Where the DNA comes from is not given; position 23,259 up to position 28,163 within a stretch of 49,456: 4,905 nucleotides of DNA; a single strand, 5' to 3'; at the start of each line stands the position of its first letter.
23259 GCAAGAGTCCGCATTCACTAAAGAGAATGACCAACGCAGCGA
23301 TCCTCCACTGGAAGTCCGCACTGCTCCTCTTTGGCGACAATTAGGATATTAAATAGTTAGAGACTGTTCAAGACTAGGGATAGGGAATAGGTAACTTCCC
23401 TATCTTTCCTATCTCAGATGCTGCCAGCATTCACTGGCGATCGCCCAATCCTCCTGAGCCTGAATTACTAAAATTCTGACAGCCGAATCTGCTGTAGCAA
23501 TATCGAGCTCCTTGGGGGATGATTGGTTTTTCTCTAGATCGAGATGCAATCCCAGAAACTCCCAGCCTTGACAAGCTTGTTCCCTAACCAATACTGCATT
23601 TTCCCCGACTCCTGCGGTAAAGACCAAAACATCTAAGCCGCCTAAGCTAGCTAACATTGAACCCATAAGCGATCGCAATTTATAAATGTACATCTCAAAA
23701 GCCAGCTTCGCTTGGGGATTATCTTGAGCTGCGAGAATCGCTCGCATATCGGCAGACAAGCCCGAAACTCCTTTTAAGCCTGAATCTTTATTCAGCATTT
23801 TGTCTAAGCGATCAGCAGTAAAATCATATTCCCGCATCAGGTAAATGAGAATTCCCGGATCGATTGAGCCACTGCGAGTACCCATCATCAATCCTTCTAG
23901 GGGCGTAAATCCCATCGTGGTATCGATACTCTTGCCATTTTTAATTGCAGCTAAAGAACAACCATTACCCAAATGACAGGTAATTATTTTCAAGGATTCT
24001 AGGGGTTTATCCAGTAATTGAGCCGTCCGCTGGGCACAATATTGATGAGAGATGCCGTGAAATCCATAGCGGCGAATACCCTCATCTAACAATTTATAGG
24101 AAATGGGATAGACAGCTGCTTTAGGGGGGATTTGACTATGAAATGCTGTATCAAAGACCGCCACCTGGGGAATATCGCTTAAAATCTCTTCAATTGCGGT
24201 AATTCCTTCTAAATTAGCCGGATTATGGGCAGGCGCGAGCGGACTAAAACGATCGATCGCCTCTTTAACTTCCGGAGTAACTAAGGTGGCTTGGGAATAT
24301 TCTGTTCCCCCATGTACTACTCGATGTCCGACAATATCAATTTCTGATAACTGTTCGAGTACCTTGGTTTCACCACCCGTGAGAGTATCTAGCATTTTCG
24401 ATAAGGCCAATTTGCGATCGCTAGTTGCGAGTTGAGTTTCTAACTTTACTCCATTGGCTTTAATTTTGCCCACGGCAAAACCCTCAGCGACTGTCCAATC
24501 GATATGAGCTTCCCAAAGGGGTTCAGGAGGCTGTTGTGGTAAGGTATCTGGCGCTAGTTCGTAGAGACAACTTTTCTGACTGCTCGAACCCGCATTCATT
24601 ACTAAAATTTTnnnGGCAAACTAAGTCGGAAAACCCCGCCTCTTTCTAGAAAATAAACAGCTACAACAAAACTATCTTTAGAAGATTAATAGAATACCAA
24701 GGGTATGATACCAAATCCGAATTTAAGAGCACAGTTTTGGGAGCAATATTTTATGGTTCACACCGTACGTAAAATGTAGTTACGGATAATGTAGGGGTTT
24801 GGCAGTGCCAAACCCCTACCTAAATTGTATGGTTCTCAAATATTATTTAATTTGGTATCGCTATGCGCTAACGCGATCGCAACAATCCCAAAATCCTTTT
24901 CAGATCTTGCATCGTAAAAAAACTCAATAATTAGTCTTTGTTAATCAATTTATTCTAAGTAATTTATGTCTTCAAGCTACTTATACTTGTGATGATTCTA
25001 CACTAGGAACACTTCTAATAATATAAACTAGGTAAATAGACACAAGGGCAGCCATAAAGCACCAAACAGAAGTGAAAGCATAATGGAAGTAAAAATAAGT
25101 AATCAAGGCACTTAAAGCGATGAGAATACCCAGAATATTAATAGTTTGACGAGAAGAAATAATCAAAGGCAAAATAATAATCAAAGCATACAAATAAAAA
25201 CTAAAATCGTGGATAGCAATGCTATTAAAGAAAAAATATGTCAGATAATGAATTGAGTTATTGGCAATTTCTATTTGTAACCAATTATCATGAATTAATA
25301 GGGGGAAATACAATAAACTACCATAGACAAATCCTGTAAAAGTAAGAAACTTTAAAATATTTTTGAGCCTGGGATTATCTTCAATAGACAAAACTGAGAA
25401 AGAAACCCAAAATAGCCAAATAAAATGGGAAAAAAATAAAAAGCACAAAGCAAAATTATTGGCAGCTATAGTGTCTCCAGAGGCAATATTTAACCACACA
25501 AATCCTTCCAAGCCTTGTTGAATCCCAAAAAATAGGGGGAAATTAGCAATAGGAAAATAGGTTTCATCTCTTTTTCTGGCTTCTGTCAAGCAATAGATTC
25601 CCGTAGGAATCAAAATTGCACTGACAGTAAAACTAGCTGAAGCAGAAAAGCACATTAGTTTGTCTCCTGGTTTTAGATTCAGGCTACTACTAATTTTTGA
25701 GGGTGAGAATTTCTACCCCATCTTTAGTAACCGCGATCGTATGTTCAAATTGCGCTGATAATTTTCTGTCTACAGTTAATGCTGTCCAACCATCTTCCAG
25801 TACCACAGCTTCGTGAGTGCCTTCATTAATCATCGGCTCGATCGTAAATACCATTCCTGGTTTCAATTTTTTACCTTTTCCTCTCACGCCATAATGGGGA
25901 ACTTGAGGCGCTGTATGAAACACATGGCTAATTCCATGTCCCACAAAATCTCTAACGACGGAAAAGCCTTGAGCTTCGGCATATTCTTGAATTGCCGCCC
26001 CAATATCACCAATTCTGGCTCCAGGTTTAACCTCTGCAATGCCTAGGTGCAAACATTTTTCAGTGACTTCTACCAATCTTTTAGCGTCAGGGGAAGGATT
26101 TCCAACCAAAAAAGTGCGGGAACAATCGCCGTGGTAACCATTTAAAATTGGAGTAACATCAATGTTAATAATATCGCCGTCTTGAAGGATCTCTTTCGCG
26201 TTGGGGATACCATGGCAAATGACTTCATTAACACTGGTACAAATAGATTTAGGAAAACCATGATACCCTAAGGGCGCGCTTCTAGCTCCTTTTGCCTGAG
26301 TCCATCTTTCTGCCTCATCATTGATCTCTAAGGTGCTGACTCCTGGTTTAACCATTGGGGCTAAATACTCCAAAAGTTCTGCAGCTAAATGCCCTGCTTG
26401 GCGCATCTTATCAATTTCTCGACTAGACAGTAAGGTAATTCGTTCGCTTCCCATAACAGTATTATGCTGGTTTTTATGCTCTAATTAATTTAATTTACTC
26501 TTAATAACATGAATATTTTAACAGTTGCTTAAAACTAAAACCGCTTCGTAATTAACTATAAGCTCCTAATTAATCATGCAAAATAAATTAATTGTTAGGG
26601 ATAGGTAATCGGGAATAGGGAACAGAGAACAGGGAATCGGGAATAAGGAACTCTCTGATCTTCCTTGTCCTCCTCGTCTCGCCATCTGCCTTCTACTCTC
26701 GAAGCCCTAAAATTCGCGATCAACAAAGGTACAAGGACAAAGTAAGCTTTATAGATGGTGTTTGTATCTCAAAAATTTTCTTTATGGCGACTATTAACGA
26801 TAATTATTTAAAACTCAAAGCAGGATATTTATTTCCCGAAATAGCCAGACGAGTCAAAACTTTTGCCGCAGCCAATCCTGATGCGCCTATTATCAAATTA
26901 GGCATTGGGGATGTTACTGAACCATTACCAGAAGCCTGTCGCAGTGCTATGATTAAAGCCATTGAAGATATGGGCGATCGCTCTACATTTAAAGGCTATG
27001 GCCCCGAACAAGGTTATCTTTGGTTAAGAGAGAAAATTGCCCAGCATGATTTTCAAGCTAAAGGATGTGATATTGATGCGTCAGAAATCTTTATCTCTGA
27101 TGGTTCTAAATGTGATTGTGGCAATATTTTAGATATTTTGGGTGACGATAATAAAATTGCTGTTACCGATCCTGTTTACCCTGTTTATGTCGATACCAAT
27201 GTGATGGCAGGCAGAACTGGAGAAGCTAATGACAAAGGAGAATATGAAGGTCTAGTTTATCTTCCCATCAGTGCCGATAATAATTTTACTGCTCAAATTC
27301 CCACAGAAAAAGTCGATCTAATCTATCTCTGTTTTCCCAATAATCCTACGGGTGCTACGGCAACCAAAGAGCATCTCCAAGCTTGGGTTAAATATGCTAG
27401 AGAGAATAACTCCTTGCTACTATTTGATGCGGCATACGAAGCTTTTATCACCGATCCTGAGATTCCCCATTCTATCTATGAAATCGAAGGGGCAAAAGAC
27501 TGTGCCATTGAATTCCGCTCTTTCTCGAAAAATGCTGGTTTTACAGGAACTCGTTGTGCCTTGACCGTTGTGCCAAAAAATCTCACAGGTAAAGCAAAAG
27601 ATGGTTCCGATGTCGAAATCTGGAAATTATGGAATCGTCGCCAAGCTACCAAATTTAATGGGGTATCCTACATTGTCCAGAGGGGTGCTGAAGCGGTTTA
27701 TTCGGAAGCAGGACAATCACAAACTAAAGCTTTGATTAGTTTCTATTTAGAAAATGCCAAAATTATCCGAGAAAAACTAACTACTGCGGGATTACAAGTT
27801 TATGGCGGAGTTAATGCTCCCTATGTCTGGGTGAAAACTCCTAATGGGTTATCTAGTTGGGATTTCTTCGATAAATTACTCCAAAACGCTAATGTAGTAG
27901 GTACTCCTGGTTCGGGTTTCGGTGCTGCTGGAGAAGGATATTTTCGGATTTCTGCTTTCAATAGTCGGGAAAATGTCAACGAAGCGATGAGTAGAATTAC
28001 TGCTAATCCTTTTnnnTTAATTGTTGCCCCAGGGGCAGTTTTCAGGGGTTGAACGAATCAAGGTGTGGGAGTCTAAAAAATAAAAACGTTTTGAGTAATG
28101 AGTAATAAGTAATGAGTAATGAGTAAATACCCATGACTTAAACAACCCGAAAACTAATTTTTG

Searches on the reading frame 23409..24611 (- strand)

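Call 50: search_protein_families(library=pfam, proteins=[window:23409-24611:-], max_evalue=0.00001)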
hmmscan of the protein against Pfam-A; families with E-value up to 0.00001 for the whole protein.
window:23409-24611:- (400 aa): 1 family
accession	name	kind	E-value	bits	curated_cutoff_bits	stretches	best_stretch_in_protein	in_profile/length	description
PF00871.23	Acetate_kinase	-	7e-145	483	22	1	1-392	1-391/392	Acetokinase family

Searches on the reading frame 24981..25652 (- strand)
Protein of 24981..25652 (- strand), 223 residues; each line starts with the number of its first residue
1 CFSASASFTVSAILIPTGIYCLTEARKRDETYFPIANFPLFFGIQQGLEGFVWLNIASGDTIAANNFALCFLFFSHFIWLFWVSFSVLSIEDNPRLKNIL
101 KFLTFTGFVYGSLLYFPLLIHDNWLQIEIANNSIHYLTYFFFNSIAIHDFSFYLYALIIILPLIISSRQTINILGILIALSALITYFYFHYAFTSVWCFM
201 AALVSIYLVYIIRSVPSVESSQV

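Call 50: search_protein_families(library=pfam, proteins=[window:24981-25652:-], max_evalue=0.00001)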
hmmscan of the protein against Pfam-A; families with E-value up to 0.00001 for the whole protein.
window:24981-25652:- (223 aa): 1 family
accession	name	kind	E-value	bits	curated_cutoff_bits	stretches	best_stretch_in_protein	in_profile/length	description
PF20334.3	DUF6629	-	7.8e-16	58.8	27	1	1-216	2-202/209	Family of unknown function (DUF6629)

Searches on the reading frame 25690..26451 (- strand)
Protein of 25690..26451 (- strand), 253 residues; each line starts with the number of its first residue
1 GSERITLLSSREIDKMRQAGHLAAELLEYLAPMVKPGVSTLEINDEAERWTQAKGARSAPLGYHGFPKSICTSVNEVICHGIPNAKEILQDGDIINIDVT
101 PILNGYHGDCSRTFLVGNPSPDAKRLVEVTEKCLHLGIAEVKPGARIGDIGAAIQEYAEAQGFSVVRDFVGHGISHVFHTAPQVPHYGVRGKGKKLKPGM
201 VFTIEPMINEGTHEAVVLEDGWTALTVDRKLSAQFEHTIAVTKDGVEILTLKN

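Call 50: search_protein_families(library=pfam, proteins=[window:25690-26451:-], max_evalue=0.00001)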
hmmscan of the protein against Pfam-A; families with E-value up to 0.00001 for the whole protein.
window:25690-26451:- (253 aa): 1 family
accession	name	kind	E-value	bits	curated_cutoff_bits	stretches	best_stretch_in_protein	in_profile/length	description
PF00557.29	Peptidase_M24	-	2.1e-58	197.9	23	1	14-243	1-208/208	Metallopeptidase family M24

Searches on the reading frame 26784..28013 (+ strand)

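Call 50: search_protein_families(library=pfam, proteins=[window:26784-28013:+], max_evalue=0.00001)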
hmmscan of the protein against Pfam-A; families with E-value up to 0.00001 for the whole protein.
window:26784-28013:+ (410 aa): 1 family
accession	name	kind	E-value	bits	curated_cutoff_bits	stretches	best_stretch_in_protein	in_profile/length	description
PF00155.27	Aminotran_1_2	-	9.6e-37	127.4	19.7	1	35-405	2-361/361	Aminotransferase class I and II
